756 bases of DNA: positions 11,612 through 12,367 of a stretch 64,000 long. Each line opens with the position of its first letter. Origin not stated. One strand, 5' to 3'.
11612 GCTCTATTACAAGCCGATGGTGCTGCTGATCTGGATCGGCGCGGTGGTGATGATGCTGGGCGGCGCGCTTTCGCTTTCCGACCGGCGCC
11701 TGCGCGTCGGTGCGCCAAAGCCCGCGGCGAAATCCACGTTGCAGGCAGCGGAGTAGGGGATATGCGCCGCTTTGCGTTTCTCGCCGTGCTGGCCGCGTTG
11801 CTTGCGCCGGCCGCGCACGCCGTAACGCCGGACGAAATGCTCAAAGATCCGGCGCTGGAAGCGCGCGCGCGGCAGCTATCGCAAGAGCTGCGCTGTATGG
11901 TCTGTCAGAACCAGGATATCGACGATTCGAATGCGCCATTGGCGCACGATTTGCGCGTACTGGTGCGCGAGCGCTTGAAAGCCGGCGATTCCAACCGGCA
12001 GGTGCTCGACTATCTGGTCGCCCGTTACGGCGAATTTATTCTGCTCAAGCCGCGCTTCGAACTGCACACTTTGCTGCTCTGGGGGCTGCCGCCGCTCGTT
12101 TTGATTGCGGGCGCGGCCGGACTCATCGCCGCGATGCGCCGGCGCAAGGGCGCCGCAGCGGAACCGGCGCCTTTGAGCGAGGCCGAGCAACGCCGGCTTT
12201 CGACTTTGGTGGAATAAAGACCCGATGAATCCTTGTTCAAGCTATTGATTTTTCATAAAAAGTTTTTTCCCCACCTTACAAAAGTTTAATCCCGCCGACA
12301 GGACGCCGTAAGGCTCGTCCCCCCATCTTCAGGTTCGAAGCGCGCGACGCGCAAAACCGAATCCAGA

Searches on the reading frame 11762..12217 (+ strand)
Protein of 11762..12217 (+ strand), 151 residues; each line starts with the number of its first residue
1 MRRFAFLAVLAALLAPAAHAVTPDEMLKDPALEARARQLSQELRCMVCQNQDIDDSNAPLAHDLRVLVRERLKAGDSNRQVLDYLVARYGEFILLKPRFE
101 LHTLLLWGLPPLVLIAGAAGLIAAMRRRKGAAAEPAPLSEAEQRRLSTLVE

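Call 33: search_protein_families(library=pfam, proteins=[window:11762-12217:+], max_evalue=0.00001)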
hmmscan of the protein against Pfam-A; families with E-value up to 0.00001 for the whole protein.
window:11762-12217:+ (151 aa): 1 family
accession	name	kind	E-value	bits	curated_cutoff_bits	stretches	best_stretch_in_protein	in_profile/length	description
PF03918.19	CcmH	-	6.4e-55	184.8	25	1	9-149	2-142/143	Cytochrome C biogenesis protein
